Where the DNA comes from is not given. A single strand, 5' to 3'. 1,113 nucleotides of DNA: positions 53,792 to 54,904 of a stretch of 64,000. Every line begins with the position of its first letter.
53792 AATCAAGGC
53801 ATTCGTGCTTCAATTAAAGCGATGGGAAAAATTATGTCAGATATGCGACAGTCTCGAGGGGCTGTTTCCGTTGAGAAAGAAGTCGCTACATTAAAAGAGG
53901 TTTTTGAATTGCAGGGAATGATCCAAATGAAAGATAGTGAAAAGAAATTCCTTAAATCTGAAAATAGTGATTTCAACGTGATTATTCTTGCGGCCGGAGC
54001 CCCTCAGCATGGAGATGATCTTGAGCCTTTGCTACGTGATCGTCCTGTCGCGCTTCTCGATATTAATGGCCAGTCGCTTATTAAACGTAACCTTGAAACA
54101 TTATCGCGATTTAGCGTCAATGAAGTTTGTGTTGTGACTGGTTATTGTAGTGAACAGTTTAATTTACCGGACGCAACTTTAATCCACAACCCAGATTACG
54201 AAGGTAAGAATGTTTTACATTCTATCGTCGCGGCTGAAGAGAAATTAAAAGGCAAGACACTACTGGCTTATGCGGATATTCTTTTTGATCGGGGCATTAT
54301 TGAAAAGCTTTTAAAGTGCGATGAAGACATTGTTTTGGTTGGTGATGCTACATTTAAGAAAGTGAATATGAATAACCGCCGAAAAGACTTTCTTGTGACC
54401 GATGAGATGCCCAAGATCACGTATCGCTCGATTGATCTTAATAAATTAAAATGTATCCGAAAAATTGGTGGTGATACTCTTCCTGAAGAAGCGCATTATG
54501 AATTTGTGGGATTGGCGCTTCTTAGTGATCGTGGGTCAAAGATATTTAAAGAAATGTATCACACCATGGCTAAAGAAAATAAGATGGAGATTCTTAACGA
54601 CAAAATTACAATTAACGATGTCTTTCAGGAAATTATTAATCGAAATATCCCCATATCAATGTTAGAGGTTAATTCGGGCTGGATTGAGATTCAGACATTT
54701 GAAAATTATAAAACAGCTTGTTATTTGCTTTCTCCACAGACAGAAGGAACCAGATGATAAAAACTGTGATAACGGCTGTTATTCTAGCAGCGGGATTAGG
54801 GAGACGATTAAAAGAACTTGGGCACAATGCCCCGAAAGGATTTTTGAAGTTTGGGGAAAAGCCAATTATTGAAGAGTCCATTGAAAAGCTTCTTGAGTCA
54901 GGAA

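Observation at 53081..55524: PepM with a C-terminal nucleotidyltransferase domain, followed by a second stand-alone LicC/PntC-like cytidylyltransferase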

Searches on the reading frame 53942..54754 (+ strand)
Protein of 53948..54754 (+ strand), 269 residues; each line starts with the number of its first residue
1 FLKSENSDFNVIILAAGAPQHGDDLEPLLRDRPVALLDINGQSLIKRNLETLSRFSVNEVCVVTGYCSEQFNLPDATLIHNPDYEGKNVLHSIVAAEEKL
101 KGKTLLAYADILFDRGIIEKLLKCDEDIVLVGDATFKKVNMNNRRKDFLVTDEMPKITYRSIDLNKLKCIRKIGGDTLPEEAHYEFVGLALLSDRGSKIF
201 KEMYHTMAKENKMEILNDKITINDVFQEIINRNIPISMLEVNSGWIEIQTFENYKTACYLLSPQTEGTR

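Call 9: search_solved_structures(query=window:53948-54754:+, max_evalue=1, show_alignments=4)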
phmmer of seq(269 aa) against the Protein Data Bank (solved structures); distinct sequences matched with E-value up to 1: 5.
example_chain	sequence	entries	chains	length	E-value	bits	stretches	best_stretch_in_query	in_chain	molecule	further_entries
1jyk_A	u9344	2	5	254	7.3e-08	35.3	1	10-113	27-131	CTP:phosphocholine Cytidylyltransferase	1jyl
6pd1_A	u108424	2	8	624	0.00017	24.2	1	12-135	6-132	Nucleotidyl transferase/aminotransferase, class V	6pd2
2ggo_A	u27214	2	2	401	0.0037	19.9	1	12-120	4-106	401aa long hypothetical glucose-1-phosphate thymidylyltransferase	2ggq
5z09_A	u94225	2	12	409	0.045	16.3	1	12-114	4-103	Dual sugar-1-phosphate nucleotidylyltransferase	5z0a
4y7t_A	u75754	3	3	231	0.46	13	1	12-71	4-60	Nucleotidyl transferase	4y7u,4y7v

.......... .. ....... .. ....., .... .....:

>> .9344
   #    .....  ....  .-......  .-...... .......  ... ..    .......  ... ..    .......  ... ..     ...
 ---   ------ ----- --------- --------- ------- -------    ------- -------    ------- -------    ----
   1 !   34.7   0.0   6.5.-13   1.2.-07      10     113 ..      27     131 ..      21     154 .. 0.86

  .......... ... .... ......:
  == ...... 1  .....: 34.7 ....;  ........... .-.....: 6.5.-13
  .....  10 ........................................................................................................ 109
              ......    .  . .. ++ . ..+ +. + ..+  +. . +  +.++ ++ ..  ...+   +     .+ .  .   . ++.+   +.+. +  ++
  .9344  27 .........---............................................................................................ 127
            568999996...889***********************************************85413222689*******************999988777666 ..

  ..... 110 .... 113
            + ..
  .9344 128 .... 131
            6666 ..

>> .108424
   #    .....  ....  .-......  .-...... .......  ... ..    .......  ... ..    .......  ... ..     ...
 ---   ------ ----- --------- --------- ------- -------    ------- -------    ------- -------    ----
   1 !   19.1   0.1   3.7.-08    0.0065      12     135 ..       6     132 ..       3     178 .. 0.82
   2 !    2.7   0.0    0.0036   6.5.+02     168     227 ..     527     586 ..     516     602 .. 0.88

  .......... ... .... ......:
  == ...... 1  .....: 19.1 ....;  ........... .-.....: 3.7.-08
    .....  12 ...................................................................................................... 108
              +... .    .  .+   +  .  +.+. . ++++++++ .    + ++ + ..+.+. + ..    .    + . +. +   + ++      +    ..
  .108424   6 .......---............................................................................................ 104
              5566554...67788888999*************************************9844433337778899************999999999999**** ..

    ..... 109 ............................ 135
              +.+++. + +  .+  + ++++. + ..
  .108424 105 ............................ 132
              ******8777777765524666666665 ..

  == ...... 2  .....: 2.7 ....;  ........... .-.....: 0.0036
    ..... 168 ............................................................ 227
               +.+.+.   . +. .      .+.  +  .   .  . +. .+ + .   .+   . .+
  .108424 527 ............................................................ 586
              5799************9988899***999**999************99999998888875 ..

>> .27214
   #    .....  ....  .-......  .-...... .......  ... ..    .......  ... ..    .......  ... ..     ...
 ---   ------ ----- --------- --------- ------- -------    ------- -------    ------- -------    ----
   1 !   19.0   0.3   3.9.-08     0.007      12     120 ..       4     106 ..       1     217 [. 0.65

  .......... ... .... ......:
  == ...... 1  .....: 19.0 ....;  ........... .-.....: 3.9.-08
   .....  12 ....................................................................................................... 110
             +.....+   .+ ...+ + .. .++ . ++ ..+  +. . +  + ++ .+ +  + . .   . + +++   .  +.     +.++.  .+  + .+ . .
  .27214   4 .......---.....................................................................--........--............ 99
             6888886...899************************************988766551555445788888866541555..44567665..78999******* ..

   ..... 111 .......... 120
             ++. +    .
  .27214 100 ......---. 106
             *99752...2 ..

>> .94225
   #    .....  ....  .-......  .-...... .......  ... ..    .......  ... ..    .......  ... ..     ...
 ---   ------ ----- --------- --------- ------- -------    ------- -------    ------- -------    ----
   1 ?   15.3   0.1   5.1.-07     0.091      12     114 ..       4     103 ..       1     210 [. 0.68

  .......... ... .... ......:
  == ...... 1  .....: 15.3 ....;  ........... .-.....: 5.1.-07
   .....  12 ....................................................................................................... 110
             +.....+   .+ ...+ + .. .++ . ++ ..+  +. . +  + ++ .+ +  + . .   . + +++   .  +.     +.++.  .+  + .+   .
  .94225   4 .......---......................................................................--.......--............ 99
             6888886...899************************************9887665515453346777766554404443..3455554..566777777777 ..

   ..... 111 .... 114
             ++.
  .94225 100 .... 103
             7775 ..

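Call 14: find_homologous_proteins(query=window:53948-54754:+, max_evalue=0.001)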
Query seq(269 aa) (269 aa): 9 proteins with E <= 0.001 among 588 candidates.
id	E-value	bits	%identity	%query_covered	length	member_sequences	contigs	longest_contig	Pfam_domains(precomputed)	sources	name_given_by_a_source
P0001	1.6e-44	170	38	93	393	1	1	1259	PF01041.24,PF12804.14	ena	-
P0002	9.4e-20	89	28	92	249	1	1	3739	PF00483.30,PF01128.26,PF12804.14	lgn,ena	-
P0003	1.9e-9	55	30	93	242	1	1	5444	PF00483.30,PF12804.14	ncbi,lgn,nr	ncbi:MAG: phosphocholine cytidylyltransferase family protein [Ignavibacteria bacterium]|nr:phosphoch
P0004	7.4e-9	53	37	42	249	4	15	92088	PF00483.30,PF12804.14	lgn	-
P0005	7.7e-9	53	31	68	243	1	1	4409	PF00483.30,PF20202.5,PF12804.14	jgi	jgi:choline kinase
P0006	7.8e-9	53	30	93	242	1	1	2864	PF00483.30,PF12804.14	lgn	-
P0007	6.9e-6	44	34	42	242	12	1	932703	PF00483.30,PF12804.14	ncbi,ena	-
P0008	1.3e-5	43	30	50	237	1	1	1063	PF00483.30,PF12804.14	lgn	-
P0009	4.3e-5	41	30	47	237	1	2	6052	PF00483.30,PF12804.14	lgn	-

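Call 22: search_protein_representatives(protein=window:53948-54754:+)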
Query: 269 residues. Proteins with E-value up to 0.001 (for the whole library): 3008; up to 1e-10: 730; up to 1e-30: 29. The best 150 are listed.
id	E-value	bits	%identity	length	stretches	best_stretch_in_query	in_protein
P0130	3.7e-53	196.9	41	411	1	1-260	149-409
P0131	4.5e-52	193.3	40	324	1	1-260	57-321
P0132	6.5e-49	183.0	37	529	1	9-261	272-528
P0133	5.3e-48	180.0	39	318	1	1-260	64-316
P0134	3.6e-47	177.3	37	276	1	1-262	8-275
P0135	8.9e-43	162.9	38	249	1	27-262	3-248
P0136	1.2e-42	162.5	37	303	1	1-261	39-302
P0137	1.4e-42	162.2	35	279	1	11-261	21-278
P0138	2.4e-42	161.4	37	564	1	6-259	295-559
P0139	4.5e-41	157.3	43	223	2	1-133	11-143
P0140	7.4e-40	153.3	37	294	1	11-259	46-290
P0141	3.5e-38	147.8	36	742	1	10-258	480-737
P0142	3.6e-38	147.8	34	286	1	3-256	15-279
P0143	2.4e-37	145.1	35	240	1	27-258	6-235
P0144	4.7e-36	140.8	36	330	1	1-257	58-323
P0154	5.6e-32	127.5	32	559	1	5-257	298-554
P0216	1.7e-22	96.4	29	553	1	5-250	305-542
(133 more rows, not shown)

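Call 47: predict_structure(alignment_id=A3)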
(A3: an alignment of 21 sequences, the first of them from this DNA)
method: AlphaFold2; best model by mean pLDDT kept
length: 271 residues; sequences in the alignment: 21
mean_pLDDT: 84.4   pTM: 0.86
mean pLDDT of the five models: 84.4, 81.4, 77.9, 76.7, 76.4
residues with pLDDT >= 90: 153; 70-90: 71; 50-70: 28; < 50: 19
segments of 3 or more residues with pLDDT < 50: 1-7, 217-219, 267-271
pLDDT, mean of each block of 10 residues (from residue 1): 50 91 70 89 93 94 94 94 80 87 96 93 94 88 63 85 64 88 91 97 93 60 89 97 90 89 65 35
secondary structure, 60 per line:
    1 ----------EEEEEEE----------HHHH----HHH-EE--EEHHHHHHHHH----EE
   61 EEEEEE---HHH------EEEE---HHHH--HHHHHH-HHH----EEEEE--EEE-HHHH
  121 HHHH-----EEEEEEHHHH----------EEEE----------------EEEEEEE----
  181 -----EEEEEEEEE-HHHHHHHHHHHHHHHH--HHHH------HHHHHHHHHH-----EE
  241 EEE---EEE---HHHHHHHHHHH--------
elements in order: E11-17 H28-31 H46-54 E59-66 E79-82 H86-89 H92-97 E106-110 E113-115 H117-124 E130-135 H136-139 E150-153 E170-176 E186-194 H196-211 H214-217 H224-233 E239-243 E247-249 H253-263

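Call 50: fold_search(model_id=the predicted structure, library=pdb)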
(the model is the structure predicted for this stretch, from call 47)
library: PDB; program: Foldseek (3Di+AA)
matches with E <= 10: 1273; with E <= 0.001: 712
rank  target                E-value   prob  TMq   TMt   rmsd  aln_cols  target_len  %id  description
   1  6pd1_A                1.9e-14  1.00  0.71  0.33   4.3       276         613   14  PntC-AEPT: fusion protein of phosphonate-specific cytidylyltransferase and 2-aminoethylphosphonate (AEP) transaminase  (released 2019-08-07)
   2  6pd2_C                2.5e-14  1.00  0.74  0.34   3.9       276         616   17  PntC-AEPT: fusion protein of phosphonate-specific cytidylyltransferase and 2-aminoethylphosphonate (AEP) transaminase  (released 2019-08-07)
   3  6pd1_C                4.1e-14  1.00  0.70  0.32   3.5       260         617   15  PntC-AEPT: fusion protein of phosphonate-specific cytidylyltransferase and 2-aminoethylphosphonate (AEP) transaminase  (released 2019-08-07)
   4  1jyk                  5.0e-14  1.00  0.70  0.82   3.3       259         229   18  Catalytic Mechanism of CTP:phosphocholine Cytidylyltransferase from Streptococcus pneumoniae (LicC) (released 2002-02-22)
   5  6pd1_B                1.0e-13  1.00  0.71  0.33   2.9       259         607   15  PntC-AEPT: fusion protein of phosphonate-specific cytidylyltransferase and 2-aminoethylphosphonate (AEP) transaminase  (released 2019-08-07)
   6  6pd2_A                1.2e-13  1.00  0.73  0.34   4.0       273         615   16  PntC-AEPT: fusion protein of phosphonate-specific cytidylyltransferase and 2-aminoethylphosphonate (AEP) transaminase  (released 2019-08-07)
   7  6pd2_D                3.1e-13  1.00  0.72  0.34   4.1       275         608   16  PntC-AEPT: fusion protein of phosphonate-specific cytidylyltransferase and 2-aminoethylphosphonate (AEP) transaminase  (released 2019-08-07)
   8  6pd1_D                8.1e-13  1.00  0.71  0.33   2.8       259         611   15  PntC-AEPT: fusion protein of phosphonate-specific cytidylyltransferase and 2-aminoethylphosphonate (AEP) transaminase  (released 2019-08-07)
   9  4jd0                  8.6e-13  1.00  0.67  0.73   4.0       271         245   17  Structure of the inositol-1-phosphate CTP transferase from T. maritima. (released 2013-09-18)
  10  1jyl_A                1.1e-12  1.00  0.68  0.80   4.4       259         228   17  Catalytic Mechanism of CTP:phosphocholine Cytidylyltransferase from Streptococcus pneumoniae (LicC) (released 2002-02-22)
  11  2ggo                  2.6e-12  1.00  0.66  0.46   3.4       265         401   20  Crystal Structure of glucose-1-phosphate thymidylyltransferase from Sulfolobus tokodaii (released 2007-03-24)
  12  4mnd                  3.7e-12  1.00  0.60  0.41   4.1       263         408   17  Crystal structure of Archaeoglobus fulgidus IPCT-DIPPS bifunctional membrane protein (released 2014-07-02)
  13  3hl3_A                3.9e-12  1.00  0.65  0.70   5.3       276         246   16  2.76 Angstrom Crystal Structure of a Putative Glucose-1-Phosphate Thymidylyltransferase from Bacillus anthracis in Com (released 2009-06-09)
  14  5z0a_E                4.5e-12  1.00  0.66  0.47   4.0       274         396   18  ST0452(Y97N)-GlcNAc binding form (released 2018-10-31)
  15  8f73_C                5.7e-12  1.00  0.68  0.67   4.4       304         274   12  Crystal structure of Pseudomonas aeruginosa UDP-glucose phosphorylase in complex with UDP-glucose (released 2023-11-29)
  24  7d72_A                1.6e-11  1.00  0.66  0.46   4.6       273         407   14  Cryo-EM structures of human GMPPA/GMPPB complex bound to GDP-Mannose (released 2021-05-05)
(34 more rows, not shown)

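Call 55: find_encoding_contigs(protein=P0216, flank=10000, max_places=4)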
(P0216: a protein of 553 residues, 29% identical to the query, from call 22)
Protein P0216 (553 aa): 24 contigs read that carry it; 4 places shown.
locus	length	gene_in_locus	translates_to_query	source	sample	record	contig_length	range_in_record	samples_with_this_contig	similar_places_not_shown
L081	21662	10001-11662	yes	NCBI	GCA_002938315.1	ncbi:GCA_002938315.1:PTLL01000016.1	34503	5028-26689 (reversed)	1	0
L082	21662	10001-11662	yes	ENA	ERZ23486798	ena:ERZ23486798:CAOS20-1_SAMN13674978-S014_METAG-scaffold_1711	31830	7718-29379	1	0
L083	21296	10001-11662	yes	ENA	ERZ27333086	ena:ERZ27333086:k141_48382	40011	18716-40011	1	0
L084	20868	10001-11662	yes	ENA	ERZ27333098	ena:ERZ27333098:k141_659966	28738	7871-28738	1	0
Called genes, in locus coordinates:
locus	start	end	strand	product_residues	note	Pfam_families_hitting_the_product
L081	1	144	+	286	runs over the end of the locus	PF00494:SQS_PSY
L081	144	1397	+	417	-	PF01593:Amino_oxidase, PF07992:Pyr_redox_2 (faint), PF12831:FAD_oxidored (faint), PF13450:NAD_binding_8, PF01593:Amino_oxidase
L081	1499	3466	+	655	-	PF09492:Pec_lyase (faint), PF13249:SQHop_cyclase_N, PF00432:Prenyltrans (faint), PF13243:SQHop_cyclase_C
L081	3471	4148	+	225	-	PF01048:PNP_UDP_1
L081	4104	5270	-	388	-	PF04055:Radical_SAM, PF11946:DUF3463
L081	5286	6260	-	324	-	PF02401:LYTB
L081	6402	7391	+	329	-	PF01073:3Beta_HSD, PF01370:Epimerase, PF02719:Polysacc_synt_2 (faint), PF04321:RmlD_sub_bind (weak), PF05368:NmrA, PF07993:NAD_binding_4, PF13460:NAD_binding_10, PF16363:GDP_Man_Dehyd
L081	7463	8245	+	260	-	PF12804:NTP_transf_3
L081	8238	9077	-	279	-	PF00892:EamA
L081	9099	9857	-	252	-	PF05721:PhyH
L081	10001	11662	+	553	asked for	PF13714:PEP_mutase, PF12804:NTP_transf_3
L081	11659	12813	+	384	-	PF02776:TPP_enzyme_N, PF02775:TPP_enzyme_C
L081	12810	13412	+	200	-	PF01066:CDP-OH_P_transf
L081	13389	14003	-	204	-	PF01066:CDP-OH_P_transf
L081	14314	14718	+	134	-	PF03466:LysR_substrate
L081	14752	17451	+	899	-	PF03176:MMPL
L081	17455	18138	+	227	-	PF01066:CDP-OH_P_transf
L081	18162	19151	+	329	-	PF03706:LPG_synthase_TM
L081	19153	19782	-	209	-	PF05494:MlaC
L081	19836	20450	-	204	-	PF05494:MlaC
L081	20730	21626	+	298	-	PF04333:MlaA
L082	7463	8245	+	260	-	PF12804:NTP_transf_3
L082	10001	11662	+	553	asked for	PF13714:PEP_mutase, PF12804:NTP_transf_3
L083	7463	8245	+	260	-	PF12804:NTP_transf_3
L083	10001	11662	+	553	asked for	PF13714:PEP_mutase, PF12804:NTP_transf_3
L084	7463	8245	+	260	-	PF12804:NTP_transf_3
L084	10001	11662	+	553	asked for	PF13714:PEP_mutase, PF12804:NTP_transf_3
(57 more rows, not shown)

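Call 56: find_encoding_contigs(protein=P0154, flank=10000, max_places=4)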
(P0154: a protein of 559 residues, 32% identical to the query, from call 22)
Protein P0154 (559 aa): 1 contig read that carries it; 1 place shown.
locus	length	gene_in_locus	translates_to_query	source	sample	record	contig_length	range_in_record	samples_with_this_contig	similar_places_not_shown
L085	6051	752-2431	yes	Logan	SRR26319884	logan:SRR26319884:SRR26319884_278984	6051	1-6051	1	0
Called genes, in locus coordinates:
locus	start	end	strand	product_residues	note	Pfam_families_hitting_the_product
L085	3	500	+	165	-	?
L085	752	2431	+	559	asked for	PF13714:PEP_mutase, PF00463:ICL (weak), PF00483:NTP_transferase (weak), PF12804:NTP_transf_3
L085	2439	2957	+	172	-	PF02776:TPP_enzyme_N (weak)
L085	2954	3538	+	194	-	PF02775:TPP_enzyme_C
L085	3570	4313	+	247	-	PF01128:IspD (weak), PF00483:NTP_transferase, PF12804:NTP_transf_3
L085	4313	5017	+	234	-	-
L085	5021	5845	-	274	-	-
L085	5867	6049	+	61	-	?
